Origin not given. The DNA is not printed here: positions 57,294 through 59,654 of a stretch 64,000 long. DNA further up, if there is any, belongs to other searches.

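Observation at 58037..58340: AT-rich 291-bp insertion, exactly in frame and flanked by 13-bp direct repeats, inside the essential argS gene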

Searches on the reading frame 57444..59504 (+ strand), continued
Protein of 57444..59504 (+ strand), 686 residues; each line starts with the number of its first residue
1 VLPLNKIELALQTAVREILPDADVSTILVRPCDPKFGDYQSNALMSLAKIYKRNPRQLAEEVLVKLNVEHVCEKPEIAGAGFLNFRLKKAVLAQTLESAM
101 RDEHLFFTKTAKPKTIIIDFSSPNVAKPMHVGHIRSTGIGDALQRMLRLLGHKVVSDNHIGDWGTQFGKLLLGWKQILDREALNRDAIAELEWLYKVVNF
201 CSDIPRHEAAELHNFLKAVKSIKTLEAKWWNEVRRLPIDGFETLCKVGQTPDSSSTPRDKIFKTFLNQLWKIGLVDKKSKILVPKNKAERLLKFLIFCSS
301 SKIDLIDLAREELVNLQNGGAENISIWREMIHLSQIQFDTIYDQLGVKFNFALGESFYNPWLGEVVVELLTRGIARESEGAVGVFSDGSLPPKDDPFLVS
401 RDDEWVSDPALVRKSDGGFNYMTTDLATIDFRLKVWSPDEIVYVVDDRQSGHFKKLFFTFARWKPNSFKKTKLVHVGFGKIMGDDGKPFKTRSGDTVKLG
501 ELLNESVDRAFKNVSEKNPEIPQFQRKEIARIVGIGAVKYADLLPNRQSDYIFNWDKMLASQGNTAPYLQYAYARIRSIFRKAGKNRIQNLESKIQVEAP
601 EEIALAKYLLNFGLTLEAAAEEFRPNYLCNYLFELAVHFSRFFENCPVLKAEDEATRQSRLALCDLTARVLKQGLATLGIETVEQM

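Call 7: find_homologous_proteins(query=window:57444-59501:+, max_evalue=1e-50)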
Query window:57444-59501:+ (686 aa): 8000 proteins with E <= 1e-50 among 8000 candidates; the best 120 are listed.
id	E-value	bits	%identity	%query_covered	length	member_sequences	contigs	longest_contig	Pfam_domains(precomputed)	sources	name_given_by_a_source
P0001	0.0e+0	1567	100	100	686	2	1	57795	PF05746.22,PF00750.26,PF03485.22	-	-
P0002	0.0e+0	1041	77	59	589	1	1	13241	PF05746.22,PF00750.26,PF03485.22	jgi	jgi:arginyl-tRNA synthetase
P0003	0.0e+0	1037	77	58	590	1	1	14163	PF05746.22,PF00750.26,PF03485.22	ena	-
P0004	0.0e+0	1032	79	56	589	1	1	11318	PF05746.22,PF00750.26,PF03485.22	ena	-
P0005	0.0e+0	1031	77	58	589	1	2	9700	PF05746.22,PF00750.26,PF03485.22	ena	-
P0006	0.0e+0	1031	77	58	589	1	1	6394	PF05746.22,PF00750.26,PF03485.22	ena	-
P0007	0.0e+0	1031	77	58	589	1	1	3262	PF05746.22,PF00750.26,PF03485.22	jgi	-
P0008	0.0e+0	1030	77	58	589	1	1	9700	PF05746.22,PF00750.26,PF03485.22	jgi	-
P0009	0.0e+0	1030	76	58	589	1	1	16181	PF05746.22,PF00750.26,PF03485.22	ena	-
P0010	0.0e+0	1030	77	58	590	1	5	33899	PF05746.22,PF00750.26,PF03485.22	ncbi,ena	-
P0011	0.0e+0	1030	77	58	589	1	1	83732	PF05746.22,PF00750.26,PF03485.22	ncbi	-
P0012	0.0e+0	1030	76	58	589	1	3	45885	PF05746.22,PF00750.26,PF03485.22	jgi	jgi:arginyl-tRNA synthetase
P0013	0.0e+0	1029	76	58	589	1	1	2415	PF05746.22,PF00750.26,PF03485.22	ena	-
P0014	0.0e+0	1029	76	58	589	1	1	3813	PF05746.22,PF00750.26,PF03485.22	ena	-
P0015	0.0e+0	1029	76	58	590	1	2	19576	PF05746.22,PF00750.26,PF03485.22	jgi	jgi:arginyl-tRNA synthetase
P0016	0.0e+0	1028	76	58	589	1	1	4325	PF05746.22,PF00750.26,PF03485.22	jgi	jgi:arginyl-tRNA synthetase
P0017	0.0e+0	1028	76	58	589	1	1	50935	PF05746.22,PF00750.26,PF03485.22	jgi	jgi:arginyl-tRNA synthetase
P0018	0.0e+0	1028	76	58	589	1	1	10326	PF05746.22,PF00750.26,PF03485.22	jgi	-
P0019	0.0e+0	1028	76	58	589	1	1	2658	PF05746.22,PF00750.26,PF03485.22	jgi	-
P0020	0.0e+0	1028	77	58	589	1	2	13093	PF05746.22,PF00750.26,PF03485.22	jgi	-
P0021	0.0e+0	1027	76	58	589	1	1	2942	PF05746.22,PF00750.26,PF03485.22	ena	-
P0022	0.0e+0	1027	78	58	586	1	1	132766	PF05746.22,PF00750.26,PF03485.22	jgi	jgi:arginyl-tRNA synthetase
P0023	0.0e+0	1027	78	56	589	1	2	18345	PF05746.22,PF00750.26,PF03485.22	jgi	-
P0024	0.0e+0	1026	76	58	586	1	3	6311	PF05746.22,PF00750.26,PF03485.22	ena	-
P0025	0.0e+0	1025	76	58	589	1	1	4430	PF05746.22,PF00750.26,PF03485.22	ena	-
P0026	0.0e+0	1025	78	56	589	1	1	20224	PF05746.22,PF00750.26,PF03485.22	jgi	jgi:arginyl-tRNA synthetase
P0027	0.0e+0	1025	77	58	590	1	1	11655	PF05746.22,PF00750.26,PF03485.22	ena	-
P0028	0.0e+0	1025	76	58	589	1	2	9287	PF05746.22,PF00750.26,PF03485.22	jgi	-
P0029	0.0e+0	1025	77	58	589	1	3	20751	PF05746.22,PF00750.26,PF03485.22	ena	-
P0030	0.0e+0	1024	76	58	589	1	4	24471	PF05746.22,PF00750.26,PF03485.22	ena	-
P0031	0.0e+0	1024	76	58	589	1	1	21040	PF05746.22,PF00750.26,PF03485.22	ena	-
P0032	0.0e+0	1023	76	58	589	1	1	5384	PF05746.22,PF00750.26,PF03485.22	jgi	jgi:arginyl-tRNA synthetase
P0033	0.0e+0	1023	77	58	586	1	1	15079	PF05746.22,PF00750.26,PF03485.22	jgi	jgi:arginyl-tRNA synthetase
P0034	0.0e+0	1023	76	58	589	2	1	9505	PF05746.22,PF00750.26,PF03485.22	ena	-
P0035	0.0e+0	1023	76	58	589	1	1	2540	PF05746.22,PF00750.26,PF03485.22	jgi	jgi:arginyl-tRNA synthetase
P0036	0.0e+0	1023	76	58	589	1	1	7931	PF05746.22,PF00750.26,PF03485.22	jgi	-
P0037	0.0e+0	1023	76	58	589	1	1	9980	PF05746.22,PF00750.26,PF03485.22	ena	-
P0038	0.0e+0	1023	76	58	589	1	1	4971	PF05746.22,PF00750.26,PF03485.22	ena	-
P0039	0.0e+0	1023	76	58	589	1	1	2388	PF05746.22,PF00750.26,PF03485.22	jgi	jgi:arginyl-tRNA synthetase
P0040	0.0e+0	1022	77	58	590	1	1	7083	PF05746.22,PF00750.26,PF03485.22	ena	-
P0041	0.0e+0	1022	78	58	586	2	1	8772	PF05746.22,PF00750.26,PF03485.22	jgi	jgi:arginyl-tRNA synthetase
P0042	0.0e+0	1022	75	61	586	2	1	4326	PF05746.22,PF00750.26,PF03485.22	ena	-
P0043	0.0e+0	1022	77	58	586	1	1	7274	PF05746.22,PF00750.26,PF03485.22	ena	-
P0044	0.0e+0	1022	76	58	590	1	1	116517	PF05746.22,PF00750.26,PF03485.22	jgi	jgi:arginyl-tRNA synthetase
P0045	0.0e+0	1021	77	58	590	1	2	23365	PF05746.22,PF00750.26,PF03485.22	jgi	-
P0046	0.0e+0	1021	77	58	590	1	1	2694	PF05746.22,PF00750.26,PF03485.22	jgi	jgi:arginyl-tRNA synthetase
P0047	0.0e+0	1021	76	58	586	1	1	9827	PF05746.22,PF00750.26,PF03485.22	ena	-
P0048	0.0e+0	1021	74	58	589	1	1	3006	PF05746.22,PF00750.26,PF03485.22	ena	-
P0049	0.0e+0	1021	76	58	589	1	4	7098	PF05746.22,PF00750.26,PF03485.22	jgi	jgi:arginyl-tRNA synthetase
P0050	0.0e+0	1020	76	58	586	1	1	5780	PF05746.22,PF00750.26,PF03485.22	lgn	-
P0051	0.0e+0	1020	76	58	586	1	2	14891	PF05746.22,PF00750.26,PF03485.22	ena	-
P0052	0.0e+0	1020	75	58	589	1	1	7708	PF05746.22,PF00750.26,PF03485.22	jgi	jgi:arginyl-tRNA synthetase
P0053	0.0e+0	1020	77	58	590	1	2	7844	PF05746.22,PF00750.26,PF03485.22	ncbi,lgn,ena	ncbi:MAG: arginine--tRNA ligase [Verrucomicrobiota bacterium]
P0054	0.0e+0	1020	77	58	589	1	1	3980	PF05746.22,PF00750.26,PF03485.22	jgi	jgi:arginyl-tRNA synthetase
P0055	0.0e+0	1019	77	58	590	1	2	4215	PF05746.22,PF00750.26,PF03485.22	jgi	-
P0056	0.0e+0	1019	77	58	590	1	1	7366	PF05746.22,PF00750.26,PF03485.22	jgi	-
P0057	0.0e+0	1019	75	58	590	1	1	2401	PF05746.22,PF00750.26,PF03485.22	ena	-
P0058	0.0e+0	1019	75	58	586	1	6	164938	PF05746.22,PF00750.26,PF03485.22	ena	-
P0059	0.0e+0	1019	77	58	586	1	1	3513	PF05746.22,PF00750.26,PF03485.22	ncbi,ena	-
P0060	0.0e+0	1019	77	58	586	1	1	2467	PF05746.22,PF00750.26,PF03485.22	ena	-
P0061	0.0e+0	1019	76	58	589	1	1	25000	PF05746.22,PF00750.26,PF03485.22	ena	-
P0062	0.0e+0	1019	76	58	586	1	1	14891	PF05746.22,PF00750.26,PF03485.22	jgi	-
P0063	0.0e+0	1019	76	58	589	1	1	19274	PF05746.22,PF00750.26,PF03485.22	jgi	jgi:arginyl-tRNA synthetase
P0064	0.0e+0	1019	77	58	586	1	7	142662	PF05746.22,PF00750.26,PF03485.22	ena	-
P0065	0.0e+0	1019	77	58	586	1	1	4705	PF05746.22,PF00750.26,PF03485.22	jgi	jgi:arginyl-tRNA synthetase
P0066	0.0e+0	1018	74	58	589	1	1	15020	PF05746.22,PF00750.26,PF03485.22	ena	-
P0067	0.0e+0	1018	77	58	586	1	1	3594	PF05746.22,PF00750.26,PF03485.22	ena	-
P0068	0.0e+0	1018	75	58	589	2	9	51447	PF05746.22,PF00750.26,PF03485.22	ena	-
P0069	0.0e+0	1018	76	58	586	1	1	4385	PF05746.22,PF00750.26,PF03485.22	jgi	jgi:arginyl-tRNA synthetase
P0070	0.0e+0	1018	77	58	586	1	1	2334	PF05746.22,PF00750.26,PF03485.22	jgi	jgi:arginyl-tRNA synthetase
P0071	0.0e+0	1018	77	58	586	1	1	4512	PF05746.22,PF00750.26,PF03485.22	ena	-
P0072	0.0e+0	1018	77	58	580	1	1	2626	PF05746.22,PF00750.26,PF03485.22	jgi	-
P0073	0.0e+0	1018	77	58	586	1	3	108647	PF05746.22,PF00750.26,PF03485.22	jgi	jgi:arginyl-tRNA synthetase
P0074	0.0e+0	1018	77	58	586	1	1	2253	PF05746.22,PF00750.26,PF03485.22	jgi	jgi:arginyl-tRNA synthetase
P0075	0.0e+0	1018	77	58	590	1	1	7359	PF05746.22,PF00750.26,PF03485.22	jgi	jgi:arginyl-tRNA synthetase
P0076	0.0e+0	1017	76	58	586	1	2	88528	PF05746.22,PF00750.26,PF03485.22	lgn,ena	-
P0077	0.0e+0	1017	76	58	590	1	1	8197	PF05746.22,PF00750.26,PF03485.22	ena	-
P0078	0.0e+0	1017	77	58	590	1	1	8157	PF05746.22,PF00750.26,PF03485.22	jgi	jgi:arginyl-tRNA synthetase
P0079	0.0e+0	1017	75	59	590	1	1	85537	PF05746.22,PF00750.26,PF03485.22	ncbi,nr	ncbi:MAG: arginine--tRNA ligase [Verrucomicrobiales bacterium]|nr:arginine--tRNA ligase [Verrucomicr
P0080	0.0e+0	1017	75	58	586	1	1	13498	PF05746.22,PF00750.26,PF03485.22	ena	-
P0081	0.0e+0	1017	77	58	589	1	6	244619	PF05746.22,PF00750.26,PF03485.22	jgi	jgi:arginyl-tRNA synthetase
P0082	0.0e+0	1017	77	58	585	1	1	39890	PF05746.22,PF00750.26,PF03485.22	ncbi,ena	-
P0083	0.0e+0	1016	76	58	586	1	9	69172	PF05746.22,PF00750.26,PF03485.22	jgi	-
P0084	0.0e+0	1016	75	58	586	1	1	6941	PF05746.22,PF00750.26,PF03485.22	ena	-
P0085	0.0e+0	1016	77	58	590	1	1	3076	PF05746.22,PF00750.26,PF03485.22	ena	-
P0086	0.0e+0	1016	75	58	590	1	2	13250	PF05746.22,PF00750.26,PF03485.22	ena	-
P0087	0.0e+0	1016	77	58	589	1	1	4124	PF05746.22,PF00750.26,PF03485.22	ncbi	-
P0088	0.0e+0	1016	76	58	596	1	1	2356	PF05746.22,PF00750.26,PF03485.22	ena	-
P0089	0.0e+0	1016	77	58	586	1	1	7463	PF05746.22,PF00750.26,PF03485.22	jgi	-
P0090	0.0e+0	1016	76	58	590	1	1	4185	PF05746.22,PF00750.26,PF03485.22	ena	-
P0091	0.0e+0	1016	76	58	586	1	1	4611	PF05746.22,PF00750.26,PF03485.22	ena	-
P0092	0.0e+0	1016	75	58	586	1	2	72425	PF05746.22,PF00750.26,PF03485.22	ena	-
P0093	0.0e+0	1016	77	58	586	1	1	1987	PF05746.22,PF00750.26,PF03485.22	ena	-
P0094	0.0e+0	1016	76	58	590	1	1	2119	PF05746.22,PF00750.26,PF03485.22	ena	-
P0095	0.0e+0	1015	77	58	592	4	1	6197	PF05746.22,PF00750.26,PF03485.22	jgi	jgi:arginyl-tRNA synthetase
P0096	0.0e+0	1015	75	58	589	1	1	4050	PF05746.22,PF00750.26,PF03485.22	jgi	-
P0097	0.0e+0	1015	77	58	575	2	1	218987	PF05746.22,PF00750.26,PF03485.22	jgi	jgi:arginyl-tRNA synthetase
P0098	0.0e+0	1015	76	58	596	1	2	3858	PF05746.22,PF00750.26,PF03485.22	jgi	jgi:arginyl-tRNA synthetase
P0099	0.0e+0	1015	75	58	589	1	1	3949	PF05746.22,PF00750.26,PF03485.22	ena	-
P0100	0.0e+0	1015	76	58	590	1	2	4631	PF05746.22,PF00750.26,PF03485.22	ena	-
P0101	0.0e+0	1014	77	58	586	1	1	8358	PF05746.22,PF00750.26,PF03485.22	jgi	jgi:arginyl-tRNA synthetase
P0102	0.0e+0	1014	74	61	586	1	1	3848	PF05746.22,PF00750.26,PF03485.22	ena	-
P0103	0.0e+0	1014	76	58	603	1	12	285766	PF05746.22,PF00750.26,PF03485.22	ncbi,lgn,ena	-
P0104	0.0e+0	1014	77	58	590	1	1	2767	PF05746.22,PF00750.26,PF03485.22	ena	-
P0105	0.0e+0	1014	77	58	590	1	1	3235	PF05746.22,PF00750.26,PF03485.22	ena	-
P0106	0.0e+0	1014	75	58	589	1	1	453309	PF05746.22,PF00750.26,PF03485.22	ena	-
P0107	0.0e+0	1014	75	58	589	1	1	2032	PF05746.22,PF00750.26,PF03485.22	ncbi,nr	ncbi:MAG TPA: arginine--tRNA ligase [Verrucomicrobiae bacterium]|nr:arginine--tRNA ligase [Verrucomi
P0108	0.0e+0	1014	75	58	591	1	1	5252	PF05746.22,PF00750.26,PF03485.22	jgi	jgi:arginyl-tRNA synthetase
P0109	0.0e+0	1014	76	58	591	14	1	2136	PF05746.22,PF00750.26,PF03485.22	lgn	-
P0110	0.0e+0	1013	76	58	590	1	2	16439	PF05746.22,PF00750.26,PF03485.22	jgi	-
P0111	0.0e+0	1013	76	58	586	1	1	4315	PF05746.22,PF00750.26,PF03485.22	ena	-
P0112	0.0e+0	1013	76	58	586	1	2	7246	PF05746.22,PF00750.26,PF03485.22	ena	-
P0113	0.0e+0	1013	75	58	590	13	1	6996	PF05746.22,PF00750.26,PF03485.22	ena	-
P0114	0.0e+0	1013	75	58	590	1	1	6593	PF05746.22,PF00750.26,PF03485.22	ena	-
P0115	0.0e+0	1013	75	58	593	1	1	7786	PF05746.22,PF00750.26,PF03485.22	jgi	jgi:arginyl-tRNA synthetase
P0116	0.0e+0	1013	76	58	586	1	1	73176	PF05746.22,PF00750.26,PF03485.22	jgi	-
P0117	0.0e+0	1013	76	58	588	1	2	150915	PF05746.22,PF00750.26,PF03485.22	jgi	jgi:arginyl-tRNA synthetase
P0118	0.0e+0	1012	76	58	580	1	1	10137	PF05746.22,PF00750.26,PF03485.22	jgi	-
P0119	0.0e+0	1012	76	58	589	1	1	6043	PF05746.22,PF00750.26,PF03485.22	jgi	jgi:arginyl-tRNA synthetase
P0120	0.0e+0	1012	76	58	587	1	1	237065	PF05746.22,PF00750.26,PF03485.22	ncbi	-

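Call 11: find_related_loci(query=window:57444-59501:+, collection=genome_contigs, flank=6000)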
Query window:57444-59501:+ (686 aa) in genome_contigs; peptide patterns used: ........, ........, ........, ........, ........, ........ (x = any residue, [..] = any of these).
600 stretches matched a pattern (row limit reached: there are more); 568 encode a relative of the query (tblastn E <= 1e-3); the best 80 are kept; 80 distinct loci.
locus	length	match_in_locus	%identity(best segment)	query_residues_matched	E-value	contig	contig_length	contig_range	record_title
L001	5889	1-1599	77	57-686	0e+0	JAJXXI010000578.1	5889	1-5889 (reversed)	MAG: bacterium isolate BP6.bin19 NODE_29257_length_5889_cov_4.428323, whole genome shotgun sequence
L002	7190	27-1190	77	298-686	0e+0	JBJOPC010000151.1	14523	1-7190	MAG: Verrucomicrobiota bacterium isolate watershed3_2019_sw_WHONDRS-S19S_0084_B_bin.30 scaffold_696778, whole genome sho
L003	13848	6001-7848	78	1-686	0e+0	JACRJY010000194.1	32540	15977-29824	MAG: Verrucomicrobia bacterium isolate NC_groundwater_1841_Pr3_B-0.1um_64_12 SR-2_scaffold_141_3651792, whole genome sho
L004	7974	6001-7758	75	1-686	0e+0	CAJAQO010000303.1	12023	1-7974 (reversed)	MAG: uncultured Verrucomicrobia subdivision 3 bacterium isolate B-2_bin-237 genome assembly, contig: bin-237:303/335, wh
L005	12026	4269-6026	74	1-686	0e+0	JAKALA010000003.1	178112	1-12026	MAG: bacterium isolate WY5.bin105 NODE_106_length_178112_cov_2.052718, whole genome shotgun sequence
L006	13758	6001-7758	74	1-686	0e+0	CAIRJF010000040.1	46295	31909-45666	MAG: uncultured Verrucomicrobia subdivision 3 bacterium isolate AM2_bin-1229 genome assembly, contig: bin-1229:40/40, wh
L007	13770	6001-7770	74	1-686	0e+0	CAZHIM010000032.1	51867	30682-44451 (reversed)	MAG TPA_asm: uncultured Bifidobacteriaceae bacterium isolate binchicken_co3_346 genome assembly, contig: NODE_1834_lengt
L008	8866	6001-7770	72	1-686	0e+0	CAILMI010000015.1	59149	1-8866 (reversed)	MAG: uncultured Verrucomicrobia subdivision 3 bacterium isolate KT_bin-0898 genome assembly, contig: bin-0898:15/70, who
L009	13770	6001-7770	71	1-686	0e+0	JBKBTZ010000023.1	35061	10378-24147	MAG: Limisphaerales bacterium isolate 21I_069.bin.1 NODE_23_length_35061_cov_6.725560, whole genome shotgun sequence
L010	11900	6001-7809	72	7-686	0e+0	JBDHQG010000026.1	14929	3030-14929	MAG: Limisphaerales bacterium isolate AS-MICRO-OLR.142 NODE_16290_length_14929_cov_2.958671, whole genome shotgun sequen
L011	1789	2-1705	68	24-686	0e+0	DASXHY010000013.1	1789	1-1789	MAG TPA_asm: Verrucomicrobiia bacterium isolate SMAG_U5207 k141_544053, whole genome shotgun sequence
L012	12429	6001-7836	66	7-686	0e+0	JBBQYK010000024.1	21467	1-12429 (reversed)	MAG: Verrucomicrobiota bacterium isolate Co_metawrap_2159 Cmw_2159_k141_27497861_length_21467_cov_24.3363, whole genome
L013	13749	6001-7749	67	7-686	0e+0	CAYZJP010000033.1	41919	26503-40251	MAG TPA_asm: uncultured Klebsiella sp. isolate binchicken_co185_144 genome assembly, contig: NODE_1159_length_41919_cov_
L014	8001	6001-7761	66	3-686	2e-175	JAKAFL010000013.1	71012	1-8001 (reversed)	MAG: bacterium isolate WY1.bin93 NODE_596_length_71012_cov_3.356394, whole genome shotgun sequence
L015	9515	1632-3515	47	28-686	4e-175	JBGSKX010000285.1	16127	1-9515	MAG: Pirellulales bacterium isolate JTS-AC191 k141_285404, whole genome shotgun sequence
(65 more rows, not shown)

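Call 16: list_cluster_members(proteins=[window:57444-59501:+])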
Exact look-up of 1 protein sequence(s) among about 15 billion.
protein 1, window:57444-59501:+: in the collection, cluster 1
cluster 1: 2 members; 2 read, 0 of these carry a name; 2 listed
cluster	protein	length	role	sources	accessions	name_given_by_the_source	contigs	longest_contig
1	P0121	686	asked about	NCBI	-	-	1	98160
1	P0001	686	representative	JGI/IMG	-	-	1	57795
